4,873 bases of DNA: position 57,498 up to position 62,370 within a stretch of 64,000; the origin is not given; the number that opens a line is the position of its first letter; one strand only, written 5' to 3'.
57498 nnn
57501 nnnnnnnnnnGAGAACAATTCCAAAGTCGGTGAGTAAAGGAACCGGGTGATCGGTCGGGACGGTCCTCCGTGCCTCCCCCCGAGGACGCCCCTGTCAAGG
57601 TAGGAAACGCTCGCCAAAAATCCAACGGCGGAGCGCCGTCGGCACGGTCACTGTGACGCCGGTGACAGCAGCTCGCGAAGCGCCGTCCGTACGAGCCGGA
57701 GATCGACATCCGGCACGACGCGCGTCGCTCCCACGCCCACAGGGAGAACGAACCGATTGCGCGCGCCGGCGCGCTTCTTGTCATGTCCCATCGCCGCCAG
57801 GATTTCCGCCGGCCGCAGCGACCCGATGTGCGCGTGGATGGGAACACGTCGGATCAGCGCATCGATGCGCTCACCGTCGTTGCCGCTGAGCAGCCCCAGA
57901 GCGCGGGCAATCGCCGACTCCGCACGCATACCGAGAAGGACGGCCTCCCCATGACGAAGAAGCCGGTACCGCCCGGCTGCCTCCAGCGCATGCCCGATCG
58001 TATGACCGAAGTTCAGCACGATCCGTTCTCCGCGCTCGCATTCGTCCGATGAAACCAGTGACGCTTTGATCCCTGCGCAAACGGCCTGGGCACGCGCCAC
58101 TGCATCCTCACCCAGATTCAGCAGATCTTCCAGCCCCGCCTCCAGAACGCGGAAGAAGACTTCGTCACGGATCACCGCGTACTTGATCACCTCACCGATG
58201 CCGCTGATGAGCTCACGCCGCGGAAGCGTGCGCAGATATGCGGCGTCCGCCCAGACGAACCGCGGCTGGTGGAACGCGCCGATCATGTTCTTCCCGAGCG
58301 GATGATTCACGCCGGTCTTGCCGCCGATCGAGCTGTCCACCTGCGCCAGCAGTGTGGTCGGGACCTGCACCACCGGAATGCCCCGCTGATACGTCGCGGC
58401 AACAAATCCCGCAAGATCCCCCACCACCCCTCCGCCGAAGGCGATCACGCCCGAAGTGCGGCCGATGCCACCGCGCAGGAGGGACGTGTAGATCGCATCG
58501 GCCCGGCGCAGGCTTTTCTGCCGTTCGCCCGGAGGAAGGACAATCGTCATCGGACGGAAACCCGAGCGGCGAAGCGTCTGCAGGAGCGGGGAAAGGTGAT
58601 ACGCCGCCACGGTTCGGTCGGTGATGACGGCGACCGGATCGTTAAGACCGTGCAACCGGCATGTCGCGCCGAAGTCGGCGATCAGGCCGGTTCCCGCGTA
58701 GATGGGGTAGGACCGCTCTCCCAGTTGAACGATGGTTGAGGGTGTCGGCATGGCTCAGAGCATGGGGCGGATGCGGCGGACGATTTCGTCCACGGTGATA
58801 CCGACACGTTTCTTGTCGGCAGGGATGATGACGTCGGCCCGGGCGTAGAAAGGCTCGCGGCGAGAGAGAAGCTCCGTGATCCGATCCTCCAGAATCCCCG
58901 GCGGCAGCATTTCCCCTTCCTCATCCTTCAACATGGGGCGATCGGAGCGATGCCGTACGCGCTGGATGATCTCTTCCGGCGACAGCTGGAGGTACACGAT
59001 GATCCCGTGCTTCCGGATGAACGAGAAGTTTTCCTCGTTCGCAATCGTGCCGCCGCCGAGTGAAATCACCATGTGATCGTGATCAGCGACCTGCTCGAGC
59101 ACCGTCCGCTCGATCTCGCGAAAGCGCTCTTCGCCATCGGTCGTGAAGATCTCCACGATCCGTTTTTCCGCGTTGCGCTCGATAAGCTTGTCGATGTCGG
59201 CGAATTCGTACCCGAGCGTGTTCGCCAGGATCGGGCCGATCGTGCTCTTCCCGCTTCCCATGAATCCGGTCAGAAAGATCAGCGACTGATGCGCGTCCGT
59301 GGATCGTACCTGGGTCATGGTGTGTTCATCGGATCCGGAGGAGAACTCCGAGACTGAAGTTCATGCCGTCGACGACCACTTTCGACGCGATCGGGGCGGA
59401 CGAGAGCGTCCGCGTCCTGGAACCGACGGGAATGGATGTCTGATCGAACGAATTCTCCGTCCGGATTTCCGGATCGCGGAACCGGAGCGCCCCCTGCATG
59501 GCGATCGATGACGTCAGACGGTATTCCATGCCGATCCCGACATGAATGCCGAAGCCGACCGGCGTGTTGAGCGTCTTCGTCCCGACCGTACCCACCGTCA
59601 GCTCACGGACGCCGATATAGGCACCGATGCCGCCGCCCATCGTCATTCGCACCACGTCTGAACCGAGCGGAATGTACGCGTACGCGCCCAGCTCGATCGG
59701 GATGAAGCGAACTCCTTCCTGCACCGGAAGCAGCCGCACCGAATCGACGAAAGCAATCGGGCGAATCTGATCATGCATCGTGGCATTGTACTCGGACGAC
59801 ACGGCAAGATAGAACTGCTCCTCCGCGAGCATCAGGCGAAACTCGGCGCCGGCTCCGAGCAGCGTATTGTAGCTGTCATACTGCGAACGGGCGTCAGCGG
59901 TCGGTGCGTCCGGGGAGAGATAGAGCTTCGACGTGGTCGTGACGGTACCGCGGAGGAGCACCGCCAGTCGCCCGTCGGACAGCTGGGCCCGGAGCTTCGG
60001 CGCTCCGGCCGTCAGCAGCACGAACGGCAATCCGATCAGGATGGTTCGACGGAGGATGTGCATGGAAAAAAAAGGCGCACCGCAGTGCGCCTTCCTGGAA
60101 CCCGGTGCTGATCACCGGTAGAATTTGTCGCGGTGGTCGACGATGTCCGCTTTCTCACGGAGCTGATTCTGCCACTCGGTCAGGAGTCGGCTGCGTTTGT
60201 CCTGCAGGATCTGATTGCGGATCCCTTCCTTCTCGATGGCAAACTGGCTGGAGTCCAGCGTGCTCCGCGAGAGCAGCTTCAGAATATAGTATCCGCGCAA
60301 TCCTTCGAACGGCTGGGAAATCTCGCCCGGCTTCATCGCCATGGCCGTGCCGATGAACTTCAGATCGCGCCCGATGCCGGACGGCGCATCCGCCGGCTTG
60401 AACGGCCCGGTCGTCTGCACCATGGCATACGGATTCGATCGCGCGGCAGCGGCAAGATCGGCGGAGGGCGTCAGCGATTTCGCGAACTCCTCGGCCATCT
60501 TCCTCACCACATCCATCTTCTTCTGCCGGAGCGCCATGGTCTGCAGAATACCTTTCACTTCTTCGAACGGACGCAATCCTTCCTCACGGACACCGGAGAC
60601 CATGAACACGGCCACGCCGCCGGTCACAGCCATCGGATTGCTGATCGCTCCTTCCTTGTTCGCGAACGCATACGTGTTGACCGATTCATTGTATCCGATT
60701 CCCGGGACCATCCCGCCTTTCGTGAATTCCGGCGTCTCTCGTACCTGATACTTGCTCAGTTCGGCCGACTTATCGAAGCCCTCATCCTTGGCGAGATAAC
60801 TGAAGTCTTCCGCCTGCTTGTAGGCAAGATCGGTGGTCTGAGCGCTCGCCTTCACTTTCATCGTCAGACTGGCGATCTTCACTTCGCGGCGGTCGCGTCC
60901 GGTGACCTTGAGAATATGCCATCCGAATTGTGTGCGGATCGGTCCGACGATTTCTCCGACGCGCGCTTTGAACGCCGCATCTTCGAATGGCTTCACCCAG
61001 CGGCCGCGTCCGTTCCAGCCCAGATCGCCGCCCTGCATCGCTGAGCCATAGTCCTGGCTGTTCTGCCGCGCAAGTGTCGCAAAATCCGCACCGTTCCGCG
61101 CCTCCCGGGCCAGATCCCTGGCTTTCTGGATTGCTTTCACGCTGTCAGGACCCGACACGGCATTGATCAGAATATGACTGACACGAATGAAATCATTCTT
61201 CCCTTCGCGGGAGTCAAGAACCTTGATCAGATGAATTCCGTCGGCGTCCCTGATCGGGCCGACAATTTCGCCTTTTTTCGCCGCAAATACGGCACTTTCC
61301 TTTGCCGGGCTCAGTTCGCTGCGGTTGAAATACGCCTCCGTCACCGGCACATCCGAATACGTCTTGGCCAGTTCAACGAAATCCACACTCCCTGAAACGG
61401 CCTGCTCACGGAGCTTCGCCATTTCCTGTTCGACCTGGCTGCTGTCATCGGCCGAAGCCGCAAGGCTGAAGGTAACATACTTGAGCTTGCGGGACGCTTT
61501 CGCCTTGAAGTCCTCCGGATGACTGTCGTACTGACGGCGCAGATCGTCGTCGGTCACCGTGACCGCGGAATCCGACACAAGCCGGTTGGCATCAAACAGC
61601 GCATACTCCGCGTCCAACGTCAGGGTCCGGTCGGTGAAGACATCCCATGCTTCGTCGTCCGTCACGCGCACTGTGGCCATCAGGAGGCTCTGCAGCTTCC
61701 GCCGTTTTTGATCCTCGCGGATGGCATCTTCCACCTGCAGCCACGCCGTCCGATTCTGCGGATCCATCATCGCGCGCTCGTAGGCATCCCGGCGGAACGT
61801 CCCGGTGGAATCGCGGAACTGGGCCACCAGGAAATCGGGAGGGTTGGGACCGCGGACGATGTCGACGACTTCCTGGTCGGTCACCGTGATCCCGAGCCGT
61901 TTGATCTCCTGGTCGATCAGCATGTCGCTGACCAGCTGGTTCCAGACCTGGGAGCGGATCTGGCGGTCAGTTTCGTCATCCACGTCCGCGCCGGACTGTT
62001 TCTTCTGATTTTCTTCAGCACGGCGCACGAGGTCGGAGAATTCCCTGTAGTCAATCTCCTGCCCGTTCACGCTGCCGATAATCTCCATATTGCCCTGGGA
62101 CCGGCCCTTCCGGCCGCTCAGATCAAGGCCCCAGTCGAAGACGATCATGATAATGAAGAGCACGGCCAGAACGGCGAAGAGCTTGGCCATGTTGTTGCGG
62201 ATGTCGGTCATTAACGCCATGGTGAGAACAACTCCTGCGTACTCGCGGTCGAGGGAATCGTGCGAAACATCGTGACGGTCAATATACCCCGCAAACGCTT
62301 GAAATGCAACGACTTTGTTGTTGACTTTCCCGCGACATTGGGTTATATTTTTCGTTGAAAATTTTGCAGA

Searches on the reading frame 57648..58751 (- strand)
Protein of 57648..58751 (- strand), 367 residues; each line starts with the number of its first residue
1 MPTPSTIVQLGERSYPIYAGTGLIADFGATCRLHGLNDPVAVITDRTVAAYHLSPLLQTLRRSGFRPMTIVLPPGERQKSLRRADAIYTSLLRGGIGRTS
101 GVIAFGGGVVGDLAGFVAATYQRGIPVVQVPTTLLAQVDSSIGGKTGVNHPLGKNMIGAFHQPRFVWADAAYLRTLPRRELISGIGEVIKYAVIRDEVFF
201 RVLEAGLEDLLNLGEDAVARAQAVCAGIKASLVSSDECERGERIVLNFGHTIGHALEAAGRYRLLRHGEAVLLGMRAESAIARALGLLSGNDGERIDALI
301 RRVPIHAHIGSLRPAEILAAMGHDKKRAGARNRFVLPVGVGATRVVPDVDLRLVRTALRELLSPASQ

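Call 98: search_protein_families(library=pfam, proteins=[window:57648-58751:-], max_evalue=0.0001)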
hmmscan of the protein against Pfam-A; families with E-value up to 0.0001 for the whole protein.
window:57648-58751:- (367 aa): 4 families
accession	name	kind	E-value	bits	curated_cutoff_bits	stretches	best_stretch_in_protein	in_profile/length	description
PF01761.26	DHQ_synthase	-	3.7e-47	159.2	24.2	1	70-182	2-114/115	3-dehydroquinate synthase N-terminal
PF24621.2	DHQS_C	-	6.9e-38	130.3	27.6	1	184-326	1-143/144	3-dehydroquinate synthase C-terminal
PF13685.12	Fe-ADH_2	-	4.3e-07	30.5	28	1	20-134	3-108/149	Iron-containing alcohol dehydrogenase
PF00465.25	Fe-ADH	-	1.1e-05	25.5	31.3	1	17-133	4-130/168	Iron-containing alcohol dehydrogenase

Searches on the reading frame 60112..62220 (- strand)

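Call 98: search_protein_families(library=pfam, proteins=[window:60112-62220:-], max_evalue=0.0001)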
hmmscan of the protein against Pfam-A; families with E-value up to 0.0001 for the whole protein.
window:60112-62220:- (702 aa): 5 families
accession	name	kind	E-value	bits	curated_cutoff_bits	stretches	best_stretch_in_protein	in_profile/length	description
PF00639.27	Rotamase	-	1.3e-45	154.8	21.7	2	349-440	1-96/97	PPIC-type PPIASE domain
PF13616.12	Rotamase_3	-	1.1e-44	152.1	22.5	2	340-441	11-114/116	PPIC-type PPIASE domain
PF13145.12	Rotamase_2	-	2e-38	132.4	27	3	222-341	1-112/121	PPIC-type PPIASE domain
PF13623.11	SurA_N_2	-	8.1e-30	104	28.5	1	4-150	1-144/145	SurA-like N-terminal domain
PF13624.11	SurA_N_3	-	3.6e-21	76.1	27.2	1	4-177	2-162/162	SurA-like N-terminal domain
